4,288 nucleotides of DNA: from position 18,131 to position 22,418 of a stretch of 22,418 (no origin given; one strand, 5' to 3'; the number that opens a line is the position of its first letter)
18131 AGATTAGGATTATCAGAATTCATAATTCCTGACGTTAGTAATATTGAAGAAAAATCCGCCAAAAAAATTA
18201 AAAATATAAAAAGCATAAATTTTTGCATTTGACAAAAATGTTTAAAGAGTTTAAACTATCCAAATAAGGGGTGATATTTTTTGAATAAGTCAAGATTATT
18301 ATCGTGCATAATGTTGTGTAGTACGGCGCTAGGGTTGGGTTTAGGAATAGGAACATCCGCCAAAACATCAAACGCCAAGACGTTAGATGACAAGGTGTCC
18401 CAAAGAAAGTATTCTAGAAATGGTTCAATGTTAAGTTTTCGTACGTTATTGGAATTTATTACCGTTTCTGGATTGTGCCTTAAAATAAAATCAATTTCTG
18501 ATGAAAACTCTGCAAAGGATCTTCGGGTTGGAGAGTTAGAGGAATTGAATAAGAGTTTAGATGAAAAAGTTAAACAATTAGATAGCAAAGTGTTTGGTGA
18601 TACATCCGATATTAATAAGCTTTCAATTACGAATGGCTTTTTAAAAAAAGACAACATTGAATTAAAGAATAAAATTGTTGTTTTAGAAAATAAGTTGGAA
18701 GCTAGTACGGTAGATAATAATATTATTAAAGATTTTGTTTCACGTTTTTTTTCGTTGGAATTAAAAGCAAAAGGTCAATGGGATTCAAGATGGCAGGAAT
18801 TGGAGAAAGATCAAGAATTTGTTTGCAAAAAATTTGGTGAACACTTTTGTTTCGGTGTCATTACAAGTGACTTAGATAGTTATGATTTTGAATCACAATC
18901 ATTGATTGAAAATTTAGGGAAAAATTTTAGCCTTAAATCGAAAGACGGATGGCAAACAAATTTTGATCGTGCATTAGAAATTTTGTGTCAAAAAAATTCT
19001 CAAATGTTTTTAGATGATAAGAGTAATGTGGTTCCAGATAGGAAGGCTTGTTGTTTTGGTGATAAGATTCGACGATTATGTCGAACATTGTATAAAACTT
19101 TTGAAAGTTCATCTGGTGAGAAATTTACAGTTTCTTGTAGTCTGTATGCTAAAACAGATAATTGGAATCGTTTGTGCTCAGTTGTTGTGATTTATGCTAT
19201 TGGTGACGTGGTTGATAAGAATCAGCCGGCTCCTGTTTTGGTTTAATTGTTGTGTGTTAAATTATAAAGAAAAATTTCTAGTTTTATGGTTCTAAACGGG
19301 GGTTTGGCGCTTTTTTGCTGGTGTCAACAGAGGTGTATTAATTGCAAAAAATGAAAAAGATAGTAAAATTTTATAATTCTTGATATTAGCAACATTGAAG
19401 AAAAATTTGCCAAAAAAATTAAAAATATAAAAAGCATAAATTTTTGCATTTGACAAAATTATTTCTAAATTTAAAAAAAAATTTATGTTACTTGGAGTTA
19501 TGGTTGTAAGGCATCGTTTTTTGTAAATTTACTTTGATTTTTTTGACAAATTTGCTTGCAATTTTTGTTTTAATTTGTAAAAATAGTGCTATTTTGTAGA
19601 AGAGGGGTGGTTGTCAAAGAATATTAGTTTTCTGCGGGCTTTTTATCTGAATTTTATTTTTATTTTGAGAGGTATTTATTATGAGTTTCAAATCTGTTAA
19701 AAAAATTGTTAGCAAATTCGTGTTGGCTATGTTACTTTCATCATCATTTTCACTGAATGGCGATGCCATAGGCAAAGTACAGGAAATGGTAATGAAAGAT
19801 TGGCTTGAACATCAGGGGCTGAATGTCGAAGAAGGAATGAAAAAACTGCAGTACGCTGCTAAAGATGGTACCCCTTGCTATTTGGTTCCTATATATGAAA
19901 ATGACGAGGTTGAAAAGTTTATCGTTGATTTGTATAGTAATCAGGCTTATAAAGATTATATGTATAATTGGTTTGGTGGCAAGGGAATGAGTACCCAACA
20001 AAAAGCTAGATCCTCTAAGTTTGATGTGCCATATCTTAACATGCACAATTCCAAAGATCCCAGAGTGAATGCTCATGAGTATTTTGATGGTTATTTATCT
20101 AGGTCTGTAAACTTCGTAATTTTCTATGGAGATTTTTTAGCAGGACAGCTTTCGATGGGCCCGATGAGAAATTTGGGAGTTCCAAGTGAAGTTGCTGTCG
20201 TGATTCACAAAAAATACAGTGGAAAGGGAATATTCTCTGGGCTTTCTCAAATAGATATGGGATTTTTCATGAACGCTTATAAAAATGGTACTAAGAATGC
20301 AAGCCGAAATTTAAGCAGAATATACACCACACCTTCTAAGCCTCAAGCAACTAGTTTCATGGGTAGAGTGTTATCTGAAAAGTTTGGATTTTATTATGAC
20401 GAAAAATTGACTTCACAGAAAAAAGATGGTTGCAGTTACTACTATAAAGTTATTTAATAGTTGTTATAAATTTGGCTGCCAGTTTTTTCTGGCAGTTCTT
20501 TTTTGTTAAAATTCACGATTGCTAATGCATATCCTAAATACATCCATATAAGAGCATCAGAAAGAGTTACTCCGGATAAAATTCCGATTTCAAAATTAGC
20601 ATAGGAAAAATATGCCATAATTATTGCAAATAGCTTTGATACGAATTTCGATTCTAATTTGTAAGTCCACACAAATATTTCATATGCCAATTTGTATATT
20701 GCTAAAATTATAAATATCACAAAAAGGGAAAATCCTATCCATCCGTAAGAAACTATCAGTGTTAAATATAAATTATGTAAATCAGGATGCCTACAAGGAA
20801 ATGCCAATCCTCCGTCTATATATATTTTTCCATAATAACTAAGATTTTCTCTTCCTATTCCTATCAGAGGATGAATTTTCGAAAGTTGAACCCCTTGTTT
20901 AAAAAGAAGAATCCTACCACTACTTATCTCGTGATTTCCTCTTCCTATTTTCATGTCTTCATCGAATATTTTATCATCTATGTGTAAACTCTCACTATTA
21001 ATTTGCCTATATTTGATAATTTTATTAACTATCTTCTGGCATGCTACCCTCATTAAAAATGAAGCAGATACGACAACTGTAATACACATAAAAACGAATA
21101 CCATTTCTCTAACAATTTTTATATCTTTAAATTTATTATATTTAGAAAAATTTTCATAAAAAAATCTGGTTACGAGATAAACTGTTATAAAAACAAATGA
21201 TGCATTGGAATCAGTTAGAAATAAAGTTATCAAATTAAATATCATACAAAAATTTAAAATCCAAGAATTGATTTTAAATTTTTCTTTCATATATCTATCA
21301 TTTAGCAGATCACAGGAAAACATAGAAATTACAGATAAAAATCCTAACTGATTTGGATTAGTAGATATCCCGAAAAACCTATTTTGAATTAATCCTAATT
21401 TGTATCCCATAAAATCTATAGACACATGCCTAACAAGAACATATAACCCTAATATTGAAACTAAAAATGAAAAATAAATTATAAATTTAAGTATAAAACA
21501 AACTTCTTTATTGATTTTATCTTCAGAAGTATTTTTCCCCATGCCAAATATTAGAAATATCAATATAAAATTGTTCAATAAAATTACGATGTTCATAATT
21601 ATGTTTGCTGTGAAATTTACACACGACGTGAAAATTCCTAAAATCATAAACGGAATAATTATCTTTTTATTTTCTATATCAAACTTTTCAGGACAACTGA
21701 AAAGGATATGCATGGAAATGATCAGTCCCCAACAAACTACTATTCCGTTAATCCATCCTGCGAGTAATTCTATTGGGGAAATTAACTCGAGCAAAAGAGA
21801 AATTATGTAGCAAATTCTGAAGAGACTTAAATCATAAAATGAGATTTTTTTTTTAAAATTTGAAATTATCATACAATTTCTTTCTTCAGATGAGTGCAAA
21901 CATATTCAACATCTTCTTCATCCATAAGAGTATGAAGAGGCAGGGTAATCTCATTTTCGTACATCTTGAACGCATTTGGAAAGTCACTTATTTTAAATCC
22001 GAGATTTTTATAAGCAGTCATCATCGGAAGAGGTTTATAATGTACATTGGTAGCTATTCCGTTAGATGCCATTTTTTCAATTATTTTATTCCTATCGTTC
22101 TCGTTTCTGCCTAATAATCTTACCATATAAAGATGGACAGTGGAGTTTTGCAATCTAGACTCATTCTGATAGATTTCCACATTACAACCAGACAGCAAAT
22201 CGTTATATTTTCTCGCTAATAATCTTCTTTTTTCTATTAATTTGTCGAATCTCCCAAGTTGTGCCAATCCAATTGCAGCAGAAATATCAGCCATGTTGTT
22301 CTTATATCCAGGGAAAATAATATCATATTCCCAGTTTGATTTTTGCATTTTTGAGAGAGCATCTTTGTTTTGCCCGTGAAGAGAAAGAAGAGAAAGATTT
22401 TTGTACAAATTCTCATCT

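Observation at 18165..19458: Family member 3 sits in a ~1.15-kb insertion bracketed by 73-bp direct repeats of the radA 3' end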

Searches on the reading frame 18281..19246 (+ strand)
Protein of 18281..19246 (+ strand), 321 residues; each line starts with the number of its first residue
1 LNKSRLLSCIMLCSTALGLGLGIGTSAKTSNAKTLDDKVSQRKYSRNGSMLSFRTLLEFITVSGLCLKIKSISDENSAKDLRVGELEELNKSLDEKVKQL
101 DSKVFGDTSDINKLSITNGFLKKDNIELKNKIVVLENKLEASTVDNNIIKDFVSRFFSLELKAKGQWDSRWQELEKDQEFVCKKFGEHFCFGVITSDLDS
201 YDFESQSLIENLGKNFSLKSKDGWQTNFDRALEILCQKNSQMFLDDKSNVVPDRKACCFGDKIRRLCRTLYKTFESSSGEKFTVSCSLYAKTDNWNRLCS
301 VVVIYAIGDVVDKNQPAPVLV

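Call 6: search_protein_families(library=pfam, proteins=[window:18281-19246:+], max_evalue=0.01)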
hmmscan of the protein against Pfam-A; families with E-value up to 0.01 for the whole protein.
window:18281-19246:+ (321 aa): 2 families
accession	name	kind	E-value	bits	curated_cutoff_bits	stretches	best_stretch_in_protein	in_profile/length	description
PF10482.14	CtIP_N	-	7.4e-05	23.1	27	1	91-150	17-76/120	Tumour-suppressor protein CtIP N-terminal domain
PF25014.1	NET2A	-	0.003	17.9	33.1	1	61-151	105-188/235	NET2A-like domain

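Call 13: find_encoding_contigs(protein=window:18281-19246:+, flank=8000, max_places=10)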
Protein window:18281-19246:+ (321 aa): no gene with exactly this product is on record in the collection.

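Call 26: find_homologous_proteins(query=window:18281-19246:+, max_evalue=0.001)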
Query window:18281-19246:+ (321 aa): 4 proteins with E <= 0.001 among 2774 candidates.
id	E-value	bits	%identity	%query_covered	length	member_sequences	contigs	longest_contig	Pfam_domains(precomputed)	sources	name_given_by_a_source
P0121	8.8e-138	476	73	99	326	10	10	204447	-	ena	-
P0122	1.3e-133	463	93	71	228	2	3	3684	-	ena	-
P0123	6.3e-122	424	69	97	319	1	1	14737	-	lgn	-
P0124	3.7e-119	415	86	71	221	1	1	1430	-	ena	-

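Call 44: find_encoding_contigs(protein=P0122, flank=6000, max_places=5)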
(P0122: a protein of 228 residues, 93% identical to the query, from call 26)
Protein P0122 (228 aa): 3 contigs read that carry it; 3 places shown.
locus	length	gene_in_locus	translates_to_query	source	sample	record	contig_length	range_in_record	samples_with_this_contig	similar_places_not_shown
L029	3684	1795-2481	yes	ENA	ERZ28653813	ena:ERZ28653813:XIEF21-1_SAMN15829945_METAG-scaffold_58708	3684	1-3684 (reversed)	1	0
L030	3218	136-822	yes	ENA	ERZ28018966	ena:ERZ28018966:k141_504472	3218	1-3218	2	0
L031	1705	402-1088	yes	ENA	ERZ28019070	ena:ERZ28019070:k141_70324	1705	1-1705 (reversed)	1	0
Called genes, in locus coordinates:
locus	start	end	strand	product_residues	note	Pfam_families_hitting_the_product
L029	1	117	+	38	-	?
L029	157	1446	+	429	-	-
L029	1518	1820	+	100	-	-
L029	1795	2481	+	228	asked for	-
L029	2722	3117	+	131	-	-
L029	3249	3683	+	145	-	?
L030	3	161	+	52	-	?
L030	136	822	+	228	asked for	-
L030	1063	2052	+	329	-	PF01661:Macro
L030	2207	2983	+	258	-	-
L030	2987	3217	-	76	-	?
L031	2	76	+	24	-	?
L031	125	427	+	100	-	-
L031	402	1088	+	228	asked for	-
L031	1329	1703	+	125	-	?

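Call 59: find_homologous_proteins(query=L030:1087-2052:+, max_evalue=0.00001)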
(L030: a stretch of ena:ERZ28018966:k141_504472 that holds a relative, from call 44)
Query L030:1087-2052:+ (321 aa): 59 proteins with E <= 0.00001 among 2352 candidates.
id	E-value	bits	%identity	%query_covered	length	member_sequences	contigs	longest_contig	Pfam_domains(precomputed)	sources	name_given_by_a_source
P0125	1.3e-59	220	51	70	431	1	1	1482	PF01661.28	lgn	-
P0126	1.2e-58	217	48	77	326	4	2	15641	PF01661.28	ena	-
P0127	5.4e-58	215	51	66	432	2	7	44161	PF01661.28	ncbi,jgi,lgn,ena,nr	ncbi:MAG: macro domain-containing protein [Clostridia bacterium]|nr:macro domain-containing protein 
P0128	4.8e-57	212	47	77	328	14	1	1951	PF01661.28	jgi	jgi:O-acetyl-ADP-ribose deacetylase (regulator of RNase III)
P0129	1.6e-55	207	46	77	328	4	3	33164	PF01661.28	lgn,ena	-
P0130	1.7e-55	207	52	61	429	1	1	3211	PF01661.28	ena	-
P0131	1.6e-38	151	41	77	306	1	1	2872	PF01661.28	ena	-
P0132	2.7e-16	78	37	52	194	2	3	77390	PF01661.28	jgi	jgi:O-acetyl-ADP-ribose deacetylase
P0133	4.5e-16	77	36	57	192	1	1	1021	PF01661.28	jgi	jgi:O-acetyl-ADP-ribose deacetylase (regulator of RNase III)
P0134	9.6e-15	73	35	54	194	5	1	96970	PF01661.28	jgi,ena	jgi:O-acetyl-ADP-ribose deacetylase (regulator of RNase III)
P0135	3.4e-14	71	34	58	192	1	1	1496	PF01661.28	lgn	-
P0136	3.5e-14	71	37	51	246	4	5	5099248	PF01661.28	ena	-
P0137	3.6e-14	71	41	50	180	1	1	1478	PF01661.28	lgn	-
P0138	6.0e-14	70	40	50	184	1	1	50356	PF01661.28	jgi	-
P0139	3.8e-13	67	35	53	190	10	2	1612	PF01661.28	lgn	-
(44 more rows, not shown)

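Call 61: find_encoding_contigs(protein=P0126, flank=6000, max_places=4)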
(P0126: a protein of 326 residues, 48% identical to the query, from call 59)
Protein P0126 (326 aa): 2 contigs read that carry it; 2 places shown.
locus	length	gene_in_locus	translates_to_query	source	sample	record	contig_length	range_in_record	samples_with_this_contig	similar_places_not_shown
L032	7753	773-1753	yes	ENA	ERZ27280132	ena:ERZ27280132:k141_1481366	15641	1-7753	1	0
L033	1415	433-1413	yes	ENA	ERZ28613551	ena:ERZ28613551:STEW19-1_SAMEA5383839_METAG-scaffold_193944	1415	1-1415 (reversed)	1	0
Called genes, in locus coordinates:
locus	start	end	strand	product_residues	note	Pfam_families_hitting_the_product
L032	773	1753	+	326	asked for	PF01661:Macro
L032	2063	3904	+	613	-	PF13522:GATase_6, PF13537:GATase_7, PF01380:SIS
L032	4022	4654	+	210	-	PF02660:G3P_acyltransf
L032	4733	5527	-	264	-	-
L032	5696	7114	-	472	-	PF02874:ATP-synt_ab_N, PF00006:ATP-synt_ab, PF22919:ATP-synt_VA_C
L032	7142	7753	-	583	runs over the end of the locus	PF02874:ATP-synt_ab_N, PF16886:ATP-synt_ab_Xtn, PF00006:ATP-synt_ab, PF22919:ATP-synt_VA_C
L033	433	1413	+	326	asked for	PF01661:Macro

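Call 68: predict_structure(alignment_id=A3)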
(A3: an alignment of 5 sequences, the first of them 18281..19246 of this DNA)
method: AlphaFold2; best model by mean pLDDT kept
length: 321 residues; sequences in the alignment: 5
mean_pLDDT: 32.2   pTM: 0.24
mean pLDDT of the five models: 32.2, 32.0, 30.6, 28.7, 28.1
residues with pLDDT >= 90: 0; 70-90: 0; 50-70: 0; < 50: 321
segments of 3 or more residues with pLDDT < 50: 1-321
pLDDT, mean of each block of 10 residues (from residue 1): 28 26 25 35 31 37 37 35 36 36 27 25 34 41 33 31 28 35 33 30 36 30 30 35 31 27 35 38 41 29 32 26 20
secondary structure, 60 per line:
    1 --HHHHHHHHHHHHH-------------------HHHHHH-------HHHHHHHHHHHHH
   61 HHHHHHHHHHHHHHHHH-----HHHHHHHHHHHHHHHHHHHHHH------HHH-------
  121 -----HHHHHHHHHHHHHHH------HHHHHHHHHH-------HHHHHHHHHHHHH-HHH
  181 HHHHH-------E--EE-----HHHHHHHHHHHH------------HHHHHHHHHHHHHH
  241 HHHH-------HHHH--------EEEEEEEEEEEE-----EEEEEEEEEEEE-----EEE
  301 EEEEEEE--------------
elements in order: H3-15 H35-40 H48-77 H83-104 H126-140 H147-156 H164-176 H178-185 H203-214 H227-244 H252-255 E264-275 E281-292 E298-307

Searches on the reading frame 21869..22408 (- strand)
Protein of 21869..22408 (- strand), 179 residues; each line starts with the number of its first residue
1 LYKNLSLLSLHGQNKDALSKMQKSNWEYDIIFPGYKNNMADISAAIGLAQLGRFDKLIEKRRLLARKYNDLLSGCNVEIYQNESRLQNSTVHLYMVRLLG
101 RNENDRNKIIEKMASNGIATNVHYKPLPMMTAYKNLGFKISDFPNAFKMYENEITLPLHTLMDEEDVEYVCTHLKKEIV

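Call 6: search_protein_families(library=pfam, proteins=[window:21869-22408:-], max_evalue=0.01)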
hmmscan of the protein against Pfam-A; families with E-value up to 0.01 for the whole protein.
window:21869-22408:- (179 aa): 1 family
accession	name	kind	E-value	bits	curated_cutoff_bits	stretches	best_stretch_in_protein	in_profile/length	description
PF01041.23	DegT_DnrJ_EryC1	-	4.5e-33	115.4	19.8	1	3-174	193-359/360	DegT/DnrJ/EryC1/StrS aminotransferase family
